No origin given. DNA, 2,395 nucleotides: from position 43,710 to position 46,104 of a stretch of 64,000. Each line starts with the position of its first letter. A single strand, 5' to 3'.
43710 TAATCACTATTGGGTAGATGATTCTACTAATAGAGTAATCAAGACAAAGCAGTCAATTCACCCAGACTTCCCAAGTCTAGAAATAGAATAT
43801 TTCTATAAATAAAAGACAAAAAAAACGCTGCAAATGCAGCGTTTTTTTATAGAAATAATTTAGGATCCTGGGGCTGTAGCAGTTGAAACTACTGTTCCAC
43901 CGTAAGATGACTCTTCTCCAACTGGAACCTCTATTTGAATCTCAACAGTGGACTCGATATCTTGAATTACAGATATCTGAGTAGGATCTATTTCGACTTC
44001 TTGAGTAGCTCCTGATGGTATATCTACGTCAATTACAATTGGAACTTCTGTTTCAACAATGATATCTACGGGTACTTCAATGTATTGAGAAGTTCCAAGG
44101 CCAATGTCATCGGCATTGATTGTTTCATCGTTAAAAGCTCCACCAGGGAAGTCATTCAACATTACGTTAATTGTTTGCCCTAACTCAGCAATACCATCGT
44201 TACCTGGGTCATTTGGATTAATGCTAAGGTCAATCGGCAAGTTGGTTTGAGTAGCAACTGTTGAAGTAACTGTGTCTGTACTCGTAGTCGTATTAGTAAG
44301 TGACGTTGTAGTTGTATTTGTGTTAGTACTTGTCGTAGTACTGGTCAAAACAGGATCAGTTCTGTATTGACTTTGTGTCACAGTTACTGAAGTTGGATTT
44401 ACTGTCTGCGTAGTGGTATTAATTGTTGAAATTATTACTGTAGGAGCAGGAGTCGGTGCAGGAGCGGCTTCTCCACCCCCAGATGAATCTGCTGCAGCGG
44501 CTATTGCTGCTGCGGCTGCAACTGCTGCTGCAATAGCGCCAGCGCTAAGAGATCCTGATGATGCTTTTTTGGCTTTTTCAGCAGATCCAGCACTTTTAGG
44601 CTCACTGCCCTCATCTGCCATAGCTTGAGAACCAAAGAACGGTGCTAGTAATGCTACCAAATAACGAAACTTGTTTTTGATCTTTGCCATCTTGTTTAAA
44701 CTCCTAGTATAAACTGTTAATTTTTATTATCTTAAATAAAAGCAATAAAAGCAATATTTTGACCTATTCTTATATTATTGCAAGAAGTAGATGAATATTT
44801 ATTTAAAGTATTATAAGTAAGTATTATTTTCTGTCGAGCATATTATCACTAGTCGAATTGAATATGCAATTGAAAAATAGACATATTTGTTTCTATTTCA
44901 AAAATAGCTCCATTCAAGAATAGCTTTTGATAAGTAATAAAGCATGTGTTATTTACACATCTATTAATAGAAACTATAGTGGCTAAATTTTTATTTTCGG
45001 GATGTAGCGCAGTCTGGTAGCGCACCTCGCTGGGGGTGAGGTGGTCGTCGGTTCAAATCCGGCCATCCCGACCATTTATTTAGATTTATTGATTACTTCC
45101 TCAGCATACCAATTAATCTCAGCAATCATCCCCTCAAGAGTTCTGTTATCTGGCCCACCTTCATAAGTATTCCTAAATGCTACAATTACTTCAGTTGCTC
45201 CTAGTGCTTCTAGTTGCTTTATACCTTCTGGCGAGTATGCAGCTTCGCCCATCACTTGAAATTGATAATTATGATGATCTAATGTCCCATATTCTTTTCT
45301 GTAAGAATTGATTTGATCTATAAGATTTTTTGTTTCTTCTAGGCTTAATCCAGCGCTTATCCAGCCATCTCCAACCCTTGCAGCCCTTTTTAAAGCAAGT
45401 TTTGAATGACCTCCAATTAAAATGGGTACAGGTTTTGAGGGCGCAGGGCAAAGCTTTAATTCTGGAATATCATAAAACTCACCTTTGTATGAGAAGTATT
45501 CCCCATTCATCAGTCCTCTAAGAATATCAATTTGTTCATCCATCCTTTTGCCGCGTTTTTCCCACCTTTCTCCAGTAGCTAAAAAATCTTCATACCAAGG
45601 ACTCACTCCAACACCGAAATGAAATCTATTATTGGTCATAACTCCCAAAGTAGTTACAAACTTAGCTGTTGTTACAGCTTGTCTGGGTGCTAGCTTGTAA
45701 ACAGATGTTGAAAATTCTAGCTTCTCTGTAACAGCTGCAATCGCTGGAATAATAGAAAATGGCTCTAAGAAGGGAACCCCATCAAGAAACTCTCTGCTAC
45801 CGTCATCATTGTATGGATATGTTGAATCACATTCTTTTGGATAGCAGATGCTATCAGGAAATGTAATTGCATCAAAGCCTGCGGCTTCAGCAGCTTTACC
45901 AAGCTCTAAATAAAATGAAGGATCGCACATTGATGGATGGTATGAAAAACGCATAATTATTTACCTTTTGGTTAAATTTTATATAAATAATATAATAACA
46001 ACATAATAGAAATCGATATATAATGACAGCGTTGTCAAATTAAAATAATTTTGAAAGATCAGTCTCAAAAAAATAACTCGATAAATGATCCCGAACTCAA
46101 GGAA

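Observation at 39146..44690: Rearranged and incomplete group-4-capsule-like export module: long OPX, YjbH-like, YjbF-like and a convergent YjbE-like gene, with no YjbG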

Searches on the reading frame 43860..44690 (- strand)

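Call 3: search_protein_families(library=pfam, proteins=[window:43860-44690:-], max_evalue=0.1)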
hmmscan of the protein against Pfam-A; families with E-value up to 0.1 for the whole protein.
window:43860-44690:- (276 aa): 0 families

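Call 4: search_protein_families(library=ncbifam, proteins=[window:43860-44690:-], max_evalue=0.1)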
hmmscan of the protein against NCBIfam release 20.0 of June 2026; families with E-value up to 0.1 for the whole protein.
window:43860-44690:- (276 aa): 1 family
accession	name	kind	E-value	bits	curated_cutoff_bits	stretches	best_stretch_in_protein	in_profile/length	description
NF008975.0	PRK12323.1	equivalog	0.052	12.2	875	1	31-156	381-507/709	DNA polymerase III subunit gamma/tau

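Call 48: search_protein_families(library=ncbifam, proteins=[window:43860-44690:-], max_evalue=10)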
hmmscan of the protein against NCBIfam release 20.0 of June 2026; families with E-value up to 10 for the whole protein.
window:43860-44690:- (276 aa): 4 families
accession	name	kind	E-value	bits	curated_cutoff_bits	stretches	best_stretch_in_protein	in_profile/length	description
NF008975.0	PRK12323.1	equivalog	0.052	12.2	875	1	31-156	381-507/709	DNA polymerase III subunit gamma/tau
NF043060.1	MAP_0585_fam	equivalog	0.76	9.7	170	1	53-145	5-98/319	MAP_0585 family protein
NF038083.1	CU044_5270_fam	subfamily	0.91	9.3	100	1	49-130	33-115/284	CU044_5270 family protein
NF033761.1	gliding_GltJ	equivalog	1.6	7.7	450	1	31-149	356-474/671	adventurous gliding motility protein GltJ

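Call 49: search_protein_families(library=pfam, proteins=[window:43860-44690:-], max_evalue=10)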
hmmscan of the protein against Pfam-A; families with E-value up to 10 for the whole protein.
window:43860-44690:- (276 aa): 1 family
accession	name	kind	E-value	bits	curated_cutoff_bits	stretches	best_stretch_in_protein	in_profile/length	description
PF20182.3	DUF6545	-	3.9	8.4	24.4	1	38-81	70-112/136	Family of unknown function (DUF6545)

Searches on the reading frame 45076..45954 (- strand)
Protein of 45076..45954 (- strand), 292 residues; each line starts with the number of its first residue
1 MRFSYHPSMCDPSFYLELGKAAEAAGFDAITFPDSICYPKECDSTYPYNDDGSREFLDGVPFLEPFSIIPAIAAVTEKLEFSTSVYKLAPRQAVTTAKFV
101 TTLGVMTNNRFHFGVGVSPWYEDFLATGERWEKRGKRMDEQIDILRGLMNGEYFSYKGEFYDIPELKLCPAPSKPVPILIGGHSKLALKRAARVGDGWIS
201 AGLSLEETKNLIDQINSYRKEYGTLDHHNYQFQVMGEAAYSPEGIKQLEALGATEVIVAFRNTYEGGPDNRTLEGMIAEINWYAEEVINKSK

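Call 3: search_protein_families(library=pfam, proteins=[window:45076-45954:-], max_evalue=0.1)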
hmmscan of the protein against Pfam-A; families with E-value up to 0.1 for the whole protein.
window:45076-45954:- (292 aa): 1 family
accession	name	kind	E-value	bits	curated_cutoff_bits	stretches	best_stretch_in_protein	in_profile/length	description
PF00296.26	Bac_luciferase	-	7.1e-38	131.2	27.9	1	14-223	24-214/314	Luciferase-like monooxygenase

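Call 4: search_protein_families(library=ncbifam, proteins=[window:45076-45954:-], max_evalue=0.1)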
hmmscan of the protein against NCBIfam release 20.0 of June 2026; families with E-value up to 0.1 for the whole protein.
window:45076-45954:- (292 aa): 31 families (the best 25 are shown)
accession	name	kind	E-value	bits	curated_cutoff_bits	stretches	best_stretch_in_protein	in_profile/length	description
TIGR03619.1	F420_Rv2161c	subfamily_domain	1.3e-52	178.9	166.9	1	17-259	2-246/247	TIGR03619 family F420-dependent LLM class oxidoreductase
TIGR04021.1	LLM_DMSO2_sfnG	equivalog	2e-22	80.1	382.95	1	64-224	62-226/350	dimethylsulfone monooxygenase SfnG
TIGR03560.1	F420_Rv1855c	subfamily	2.3e-20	73.3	231.4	1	60-223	47-216/227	TIGR03560 family F420-dependent LLM class oxidoreductase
TIGR03571.1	lucif_BA3436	subfamily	1.9e-19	70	303.9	1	56-221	60-227/304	TIGR03571 family LLM class oxidoreductase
TIGR03854.1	F420_MSMEG_3544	hypoth_equivalog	1.1e-18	67.5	295.6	1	63-223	41-202/290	TIGR03854 family LLM class F420-dependent oxidoreductase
TIGR03621.1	F420_MSMEG_2516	subfamily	1.5e-18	67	213.15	1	64-196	41-171/295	TIGR03621 family F420-dependent LLM class oxidoreductase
TIGR03557.1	F420_G6P_family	subfamily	4.4e-18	65.5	210.4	1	65-205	49-192/316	TIGR03557 family F420-dependent LLM class oxidoreductase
TIGR04024.1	F420_NP1902A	hypoth_equivalog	9.2e-15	54.2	345.4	1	68-214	45-192/330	TIGR04024 family LLM class F420-dependent oxidoreductase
TIGR04465.1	ArgArg_F420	equivalog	7.5e-14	51.5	470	1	67-212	98-246/364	F420-dependent hydroxymycolic acid dehydrogenase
TIGR03564.1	F420_MSMEG_4879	subfamily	5.3e-12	45.9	234.25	1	64-199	25-161/265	TIGR03564 family F420-dependent LLM class oxidoreductase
NF002619.0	PRK02271.1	equivalog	5.9e-12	45.5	276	1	65-260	42-232/329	5,10-methylenetetrahydromethanopterin reductase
TIGR03555.1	F420_mer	equivalog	7.5e-12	45.3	348.7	1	67-262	42-233/325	5,10-methylenetetrahydromethanopterin reductase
TIGR03612.1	RutA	equivalog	6.4e-11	42.3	498.3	1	54-204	58-210/355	pyrimidine utilization protein A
TIGR03554.1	F420_G6P_DH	equivalog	7.4e-11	41.6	420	1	16-201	19-193/331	glucose-6-phosphate dehydrogenase (coenzyme-F420)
TIGR03559.1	F420_Rv3520c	subfamily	6.4e-10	38.6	335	1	67-201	42-189/325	LLM class F420-dependent oxidoreductase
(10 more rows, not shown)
